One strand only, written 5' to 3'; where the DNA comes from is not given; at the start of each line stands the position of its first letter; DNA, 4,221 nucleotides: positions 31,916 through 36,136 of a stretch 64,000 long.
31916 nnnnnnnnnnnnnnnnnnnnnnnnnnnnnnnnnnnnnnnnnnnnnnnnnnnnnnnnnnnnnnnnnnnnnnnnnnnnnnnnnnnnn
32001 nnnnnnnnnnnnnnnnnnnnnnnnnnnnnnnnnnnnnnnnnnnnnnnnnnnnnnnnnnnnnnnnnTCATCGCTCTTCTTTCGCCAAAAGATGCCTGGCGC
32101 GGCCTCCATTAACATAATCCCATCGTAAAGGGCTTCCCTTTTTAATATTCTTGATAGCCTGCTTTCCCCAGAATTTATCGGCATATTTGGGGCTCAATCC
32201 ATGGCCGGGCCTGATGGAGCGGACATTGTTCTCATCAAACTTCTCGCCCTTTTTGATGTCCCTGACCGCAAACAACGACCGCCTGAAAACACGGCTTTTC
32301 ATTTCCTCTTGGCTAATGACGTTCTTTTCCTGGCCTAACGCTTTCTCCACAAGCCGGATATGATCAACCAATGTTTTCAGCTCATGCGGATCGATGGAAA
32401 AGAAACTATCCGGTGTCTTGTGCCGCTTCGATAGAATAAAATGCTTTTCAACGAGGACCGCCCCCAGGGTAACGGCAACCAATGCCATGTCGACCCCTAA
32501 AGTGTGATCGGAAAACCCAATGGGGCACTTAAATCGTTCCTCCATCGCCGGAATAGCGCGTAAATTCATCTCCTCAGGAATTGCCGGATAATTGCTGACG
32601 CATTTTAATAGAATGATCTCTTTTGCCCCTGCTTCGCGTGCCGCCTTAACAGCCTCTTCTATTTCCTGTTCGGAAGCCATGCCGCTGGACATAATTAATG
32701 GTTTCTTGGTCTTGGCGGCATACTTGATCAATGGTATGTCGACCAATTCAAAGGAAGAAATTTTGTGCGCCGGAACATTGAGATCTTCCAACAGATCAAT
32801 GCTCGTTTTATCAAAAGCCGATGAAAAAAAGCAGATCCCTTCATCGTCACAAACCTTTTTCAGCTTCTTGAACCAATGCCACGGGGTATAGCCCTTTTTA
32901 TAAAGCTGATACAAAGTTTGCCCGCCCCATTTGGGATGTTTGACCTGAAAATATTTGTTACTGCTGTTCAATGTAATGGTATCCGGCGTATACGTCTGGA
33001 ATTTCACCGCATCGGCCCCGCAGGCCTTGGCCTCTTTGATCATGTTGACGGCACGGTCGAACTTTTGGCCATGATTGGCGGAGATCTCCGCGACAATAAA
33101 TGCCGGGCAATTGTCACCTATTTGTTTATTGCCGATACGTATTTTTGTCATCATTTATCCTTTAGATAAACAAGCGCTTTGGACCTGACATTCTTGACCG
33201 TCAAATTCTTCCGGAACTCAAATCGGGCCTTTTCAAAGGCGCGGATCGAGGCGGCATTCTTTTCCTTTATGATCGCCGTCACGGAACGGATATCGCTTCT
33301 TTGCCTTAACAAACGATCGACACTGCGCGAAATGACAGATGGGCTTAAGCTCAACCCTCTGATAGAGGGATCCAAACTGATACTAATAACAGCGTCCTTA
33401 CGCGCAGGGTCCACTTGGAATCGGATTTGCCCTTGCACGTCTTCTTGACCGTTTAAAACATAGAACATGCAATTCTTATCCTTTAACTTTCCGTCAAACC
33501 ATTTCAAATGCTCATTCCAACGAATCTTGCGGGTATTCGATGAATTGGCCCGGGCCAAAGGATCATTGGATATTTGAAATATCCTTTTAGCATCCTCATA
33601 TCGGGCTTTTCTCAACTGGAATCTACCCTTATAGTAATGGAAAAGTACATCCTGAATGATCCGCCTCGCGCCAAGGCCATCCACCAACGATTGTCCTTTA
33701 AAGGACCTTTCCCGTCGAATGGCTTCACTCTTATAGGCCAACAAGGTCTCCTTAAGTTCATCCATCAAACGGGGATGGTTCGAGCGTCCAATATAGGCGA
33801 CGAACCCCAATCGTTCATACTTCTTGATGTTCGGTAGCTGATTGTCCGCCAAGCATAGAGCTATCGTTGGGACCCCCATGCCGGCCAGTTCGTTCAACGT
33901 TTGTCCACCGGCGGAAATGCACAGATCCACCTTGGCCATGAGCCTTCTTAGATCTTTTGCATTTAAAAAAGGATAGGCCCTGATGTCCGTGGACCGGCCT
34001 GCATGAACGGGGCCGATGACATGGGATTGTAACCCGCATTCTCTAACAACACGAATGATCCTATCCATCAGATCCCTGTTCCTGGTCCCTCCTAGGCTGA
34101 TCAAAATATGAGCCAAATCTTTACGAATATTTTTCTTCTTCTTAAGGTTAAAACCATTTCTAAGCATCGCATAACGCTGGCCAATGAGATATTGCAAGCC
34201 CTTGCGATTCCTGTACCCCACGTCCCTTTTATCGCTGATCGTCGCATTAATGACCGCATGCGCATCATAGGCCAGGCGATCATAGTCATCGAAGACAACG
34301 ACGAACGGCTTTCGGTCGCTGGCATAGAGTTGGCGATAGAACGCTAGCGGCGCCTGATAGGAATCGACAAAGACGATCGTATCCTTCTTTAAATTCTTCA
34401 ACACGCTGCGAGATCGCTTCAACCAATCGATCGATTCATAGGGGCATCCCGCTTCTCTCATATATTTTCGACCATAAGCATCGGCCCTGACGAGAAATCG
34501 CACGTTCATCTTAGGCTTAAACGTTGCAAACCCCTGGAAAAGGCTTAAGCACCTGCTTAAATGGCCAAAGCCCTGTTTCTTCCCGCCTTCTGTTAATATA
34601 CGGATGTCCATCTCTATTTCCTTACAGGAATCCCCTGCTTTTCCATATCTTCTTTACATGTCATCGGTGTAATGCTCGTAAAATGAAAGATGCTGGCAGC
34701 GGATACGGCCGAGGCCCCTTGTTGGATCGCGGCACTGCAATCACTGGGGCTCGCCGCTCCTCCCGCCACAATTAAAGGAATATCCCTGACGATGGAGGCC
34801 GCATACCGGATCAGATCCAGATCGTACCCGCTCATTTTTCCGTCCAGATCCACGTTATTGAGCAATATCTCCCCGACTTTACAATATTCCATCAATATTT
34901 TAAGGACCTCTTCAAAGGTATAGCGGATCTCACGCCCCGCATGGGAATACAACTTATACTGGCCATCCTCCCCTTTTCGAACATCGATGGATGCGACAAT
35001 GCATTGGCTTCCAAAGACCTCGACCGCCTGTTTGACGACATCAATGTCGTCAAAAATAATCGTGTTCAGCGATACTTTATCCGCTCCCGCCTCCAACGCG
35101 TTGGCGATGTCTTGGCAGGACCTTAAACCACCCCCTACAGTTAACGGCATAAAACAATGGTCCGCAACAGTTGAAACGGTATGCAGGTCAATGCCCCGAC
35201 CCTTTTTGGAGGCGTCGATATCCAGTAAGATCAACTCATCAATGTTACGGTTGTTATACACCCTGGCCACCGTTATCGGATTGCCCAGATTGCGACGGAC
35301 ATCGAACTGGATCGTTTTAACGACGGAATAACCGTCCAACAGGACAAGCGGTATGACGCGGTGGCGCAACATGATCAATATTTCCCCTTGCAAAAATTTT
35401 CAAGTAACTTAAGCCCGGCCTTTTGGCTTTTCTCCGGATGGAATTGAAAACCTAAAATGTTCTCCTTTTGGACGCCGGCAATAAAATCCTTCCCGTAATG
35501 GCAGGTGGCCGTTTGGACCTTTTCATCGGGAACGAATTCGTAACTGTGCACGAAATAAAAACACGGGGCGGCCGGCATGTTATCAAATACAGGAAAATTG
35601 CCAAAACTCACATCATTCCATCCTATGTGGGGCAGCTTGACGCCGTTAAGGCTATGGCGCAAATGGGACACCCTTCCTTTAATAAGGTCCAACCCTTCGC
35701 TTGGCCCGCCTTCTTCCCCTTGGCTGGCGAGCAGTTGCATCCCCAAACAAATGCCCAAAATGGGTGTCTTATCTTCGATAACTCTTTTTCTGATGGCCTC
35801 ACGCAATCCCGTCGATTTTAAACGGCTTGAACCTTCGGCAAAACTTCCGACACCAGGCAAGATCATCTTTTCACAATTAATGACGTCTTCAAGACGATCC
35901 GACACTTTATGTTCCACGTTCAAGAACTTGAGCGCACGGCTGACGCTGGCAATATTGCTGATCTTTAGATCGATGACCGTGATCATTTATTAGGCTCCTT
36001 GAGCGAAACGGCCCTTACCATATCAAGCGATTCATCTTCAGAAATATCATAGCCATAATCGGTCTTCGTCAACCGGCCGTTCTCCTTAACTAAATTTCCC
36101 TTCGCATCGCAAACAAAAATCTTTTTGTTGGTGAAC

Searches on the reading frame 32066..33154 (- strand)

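Call 14: search_protein_families(library=pfam, proteins=[window:32066-33154:-], max_evalue=0.0001)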
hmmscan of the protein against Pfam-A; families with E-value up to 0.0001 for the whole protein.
window:32066-33154:- (362 aa): 2 families
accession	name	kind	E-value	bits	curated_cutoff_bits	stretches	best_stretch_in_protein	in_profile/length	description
PF03102.20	NeuB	-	4.1e-91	305.2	22.1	1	38-277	1-240/241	NeuB family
PF08666.17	SAF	-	4.7e-12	46.7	21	1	291-348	1-62/63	SAF domain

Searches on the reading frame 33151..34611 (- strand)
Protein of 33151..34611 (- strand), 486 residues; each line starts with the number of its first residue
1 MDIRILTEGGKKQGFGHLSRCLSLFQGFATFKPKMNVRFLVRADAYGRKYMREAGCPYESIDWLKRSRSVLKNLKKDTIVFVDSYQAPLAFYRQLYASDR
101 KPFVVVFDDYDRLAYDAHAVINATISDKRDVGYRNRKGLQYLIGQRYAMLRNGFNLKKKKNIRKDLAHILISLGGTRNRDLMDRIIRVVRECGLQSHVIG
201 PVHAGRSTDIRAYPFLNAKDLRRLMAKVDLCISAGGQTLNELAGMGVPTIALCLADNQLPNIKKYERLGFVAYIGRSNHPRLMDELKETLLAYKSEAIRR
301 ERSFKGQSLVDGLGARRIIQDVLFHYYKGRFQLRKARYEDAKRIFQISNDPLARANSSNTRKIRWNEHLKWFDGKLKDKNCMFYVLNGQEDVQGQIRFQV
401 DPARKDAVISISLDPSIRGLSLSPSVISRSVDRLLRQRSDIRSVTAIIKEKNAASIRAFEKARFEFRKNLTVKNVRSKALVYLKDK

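Call 14: search_protein_families(library=pfam, proteins=[window:33151-34611:-], max_evalue=0.0001)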
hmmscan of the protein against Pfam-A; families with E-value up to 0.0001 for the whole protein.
window:33151-34611:- (486 aa): 2 families
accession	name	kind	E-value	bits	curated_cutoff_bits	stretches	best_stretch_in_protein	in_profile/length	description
PF13302.13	Acetyltransf_3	-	2.7e-09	38.3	25.4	1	330-465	1-138/138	Acetyltransferase (GNAT) domain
PF00583.31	Acetyltransf_1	-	8.2e-05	23.3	20.7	0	365-461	20-113/116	Acetyltransferase (GNAT) family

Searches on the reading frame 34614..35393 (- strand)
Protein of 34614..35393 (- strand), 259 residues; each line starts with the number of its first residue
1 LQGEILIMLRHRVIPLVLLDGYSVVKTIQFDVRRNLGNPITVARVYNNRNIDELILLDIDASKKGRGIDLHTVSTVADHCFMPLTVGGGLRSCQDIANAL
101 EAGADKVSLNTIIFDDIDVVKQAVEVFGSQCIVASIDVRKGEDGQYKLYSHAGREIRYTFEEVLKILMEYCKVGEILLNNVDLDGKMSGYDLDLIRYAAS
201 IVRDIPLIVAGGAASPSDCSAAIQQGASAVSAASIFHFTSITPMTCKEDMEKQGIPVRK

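Call 14: search_protein_families(library=pfam, proteins=[window:34614-35393:-], max_evalue=0.0001)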
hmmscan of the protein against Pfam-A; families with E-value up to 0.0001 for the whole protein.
window:34614-35393:- (259 aa): 4 families
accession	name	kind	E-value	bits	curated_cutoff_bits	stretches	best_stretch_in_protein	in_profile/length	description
PF00977.27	His_biosynth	-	1.1e-53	182.5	23.6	1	12-241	1-227/228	Histidine biosynthesis protein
PF05690.20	ThiG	-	3.7e-08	33.4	23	0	70-123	164-217/247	Thiazole biosynthesis protein ThiG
PF01180.27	DHO_dh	-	2.4e-07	30.7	27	0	192-240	227-276/291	Dihydroorotate dehydrogenase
PF03060.21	NMO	-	4.5e-07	30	28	0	194-240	184-229/331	Nitronate monooxygenase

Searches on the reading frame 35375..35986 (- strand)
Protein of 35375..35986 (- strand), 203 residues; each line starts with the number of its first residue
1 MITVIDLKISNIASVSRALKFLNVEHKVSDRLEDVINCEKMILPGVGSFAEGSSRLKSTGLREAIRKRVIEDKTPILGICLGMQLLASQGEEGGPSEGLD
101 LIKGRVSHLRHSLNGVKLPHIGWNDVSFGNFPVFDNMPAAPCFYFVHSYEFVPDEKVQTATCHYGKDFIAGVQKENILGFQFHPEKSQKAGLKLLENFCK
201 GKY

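Call 14: search_protein_families(library=pfam, proteins=[window:35375-35986:-], max_evalue=0.0001)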
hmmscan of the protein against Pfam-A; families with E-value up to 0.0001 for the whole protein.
window:35375-35986:- (203 aa): 4 families
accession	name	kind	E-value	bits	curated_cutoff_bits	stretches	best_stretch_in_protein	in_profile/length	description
PF00117.34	GATase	-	2.6e-20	73.4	22.8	1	4-199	2-187/190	Glutamine amidotransferase class-I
PF01174.25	SNO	-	1.1e-10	42.1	27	1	17-189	13-174/188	SNO glutamine amidotransferase family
PF07685.20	GATase_3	-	2.1e-06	27.9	27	1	27-102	28-111/196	CobB/CobQ-like glutamine amidotransferase domain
PF07722.19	Peptidase_C26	-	3e-05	24.3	20.5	0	65-88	97-120/219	Peptidase C26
